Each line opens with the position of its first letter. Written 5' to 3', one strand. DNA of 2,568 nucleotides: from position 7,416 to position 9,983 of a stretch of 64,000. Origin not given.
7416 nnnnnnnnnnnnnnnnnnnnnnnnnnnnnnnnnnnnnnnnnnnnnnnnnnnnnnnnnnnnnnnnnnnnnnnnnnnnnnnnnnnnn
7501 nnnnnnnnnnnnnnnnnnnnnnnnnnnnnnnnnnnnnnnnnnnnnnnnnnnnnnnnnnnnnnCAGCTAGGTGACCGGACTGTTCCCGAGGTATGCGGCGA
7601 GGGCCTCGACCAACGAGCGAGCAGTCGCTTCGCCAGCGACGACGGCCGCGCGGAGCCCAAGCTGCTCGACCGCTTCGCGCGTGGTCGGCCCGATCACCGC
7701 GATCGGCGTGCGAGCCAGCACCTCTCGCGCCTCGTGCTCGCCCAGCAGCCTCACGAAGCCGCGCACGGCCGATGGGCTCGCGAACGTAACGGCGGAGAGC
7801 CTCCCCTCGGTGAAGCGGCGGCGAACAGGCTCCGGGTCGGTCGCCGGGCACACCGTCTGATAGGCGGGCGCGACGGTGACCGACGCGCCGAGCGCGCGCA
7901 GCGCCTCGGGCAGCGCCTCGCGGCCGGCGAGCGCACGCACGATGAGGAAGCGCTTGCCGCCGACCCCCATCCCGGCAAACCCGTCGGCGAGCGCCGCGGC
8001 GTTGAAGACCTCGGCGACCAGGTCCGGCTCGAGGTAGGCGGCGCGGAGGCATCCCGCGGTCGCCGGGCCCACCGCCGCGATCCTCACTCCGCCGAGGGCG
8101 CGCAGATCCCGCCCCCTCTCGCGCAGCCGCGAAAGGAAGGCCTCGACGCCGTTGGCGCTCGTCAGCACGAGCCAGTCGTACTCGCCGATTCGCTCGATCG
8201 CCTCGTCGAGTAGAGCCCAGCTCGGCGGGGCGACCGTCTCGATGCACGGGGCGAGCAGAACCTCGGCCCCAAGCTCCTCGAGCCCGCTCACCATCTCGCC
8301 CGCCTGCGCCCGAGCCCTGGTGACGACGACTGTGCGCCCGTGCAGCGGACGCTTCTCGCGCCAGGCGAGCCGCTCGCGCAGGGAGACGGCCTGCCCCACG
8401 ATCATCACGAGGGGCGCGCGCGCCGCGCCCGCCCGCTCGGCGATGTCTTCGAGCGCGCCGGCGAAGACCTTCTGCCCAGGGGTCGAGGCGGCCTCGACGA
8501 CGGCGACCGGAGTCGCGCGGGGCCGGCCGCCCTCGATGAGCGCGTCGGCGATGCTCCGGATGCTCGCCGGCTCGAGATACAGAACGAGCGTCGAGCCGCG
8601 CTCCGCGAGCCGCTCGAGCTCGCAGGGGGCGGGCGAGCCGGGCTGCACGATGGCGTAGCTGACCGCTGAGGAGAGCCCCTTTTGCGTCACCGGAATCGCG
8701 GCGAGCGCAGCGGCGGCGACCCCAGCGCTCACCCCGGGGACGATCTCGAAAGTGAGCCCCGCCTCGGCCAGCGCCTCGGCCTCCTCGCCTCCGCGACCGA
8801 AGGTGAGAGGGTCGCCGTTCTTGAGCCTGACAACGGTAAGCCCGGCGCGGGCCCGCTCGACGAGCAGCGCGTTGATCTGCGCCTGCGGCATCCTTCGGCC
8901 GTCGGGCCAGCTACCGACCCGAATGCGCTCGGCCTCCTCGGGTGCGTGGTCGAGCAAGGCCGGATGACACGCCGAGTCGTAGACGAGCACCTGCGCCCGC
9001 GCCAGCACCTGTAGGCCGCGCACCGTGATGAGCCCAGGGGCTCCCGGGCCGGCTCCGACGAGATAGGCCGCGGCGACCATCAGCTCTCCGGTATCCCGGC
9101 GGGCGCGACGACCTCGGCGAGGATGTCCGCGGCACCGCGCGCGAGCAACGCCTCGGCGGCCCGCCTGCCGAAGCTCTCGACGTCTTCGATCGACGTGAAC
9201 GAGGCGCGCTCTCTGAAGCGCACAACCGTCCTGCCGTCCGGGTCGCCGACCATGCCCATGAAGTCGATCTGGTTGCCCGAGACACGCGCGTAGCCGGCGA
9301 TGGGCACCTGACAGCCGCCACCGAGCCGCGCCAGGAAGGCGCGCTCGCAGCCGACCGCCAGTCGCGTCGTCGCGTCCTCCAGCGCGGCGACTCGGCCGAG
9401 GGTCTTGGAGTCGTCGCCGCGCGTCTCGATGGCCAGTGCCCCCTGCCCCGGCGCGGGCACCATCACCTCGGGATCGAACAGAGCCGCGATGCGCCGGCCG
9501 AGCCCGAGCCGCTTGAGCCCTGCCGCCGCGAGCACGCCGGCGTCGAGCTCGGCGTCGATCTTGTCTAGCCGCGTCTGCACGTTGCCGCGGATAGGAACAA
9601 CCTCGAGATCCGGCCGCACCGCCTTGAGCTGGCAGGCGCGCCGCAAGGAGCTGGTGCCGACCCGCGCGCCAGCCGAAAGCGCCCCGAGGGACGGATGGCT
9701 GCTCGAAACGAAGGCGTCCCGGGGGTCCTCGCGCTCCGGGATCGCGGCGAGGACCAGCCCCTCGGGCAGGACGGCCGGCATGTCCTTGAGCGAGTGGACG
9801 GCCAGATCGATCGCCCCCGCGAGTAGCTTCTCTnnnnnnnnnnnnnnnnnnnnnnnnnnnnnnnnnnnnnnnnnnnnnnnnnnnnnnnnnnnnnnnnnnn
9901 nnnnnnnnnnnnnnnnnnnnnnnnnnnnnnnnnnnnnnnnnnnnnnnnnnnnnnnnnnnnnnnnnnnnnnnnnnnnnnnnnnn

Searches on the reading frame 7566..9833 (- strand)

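Call 72: search_protein_families(library=pfam, proteins=[window:7566-9833:-], max_evalue=0.001)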
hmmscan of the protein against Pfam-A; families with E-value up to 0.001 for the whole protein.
window:7566-9833:- (755 aa): 2 families
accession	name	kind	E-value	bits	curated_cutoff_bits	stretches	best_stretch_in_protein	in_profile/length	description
PF02602.20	HEM4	-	1.3e-64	218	27.5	1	513-743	2-231/231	Uroporphyrinogen-III synthase HemD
PF00590.25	TP_methylase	-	5.1e-48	164.3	27.8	1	257-464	3-211/212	Tetrapyrrole (Corrin/Porphyrin) Methylases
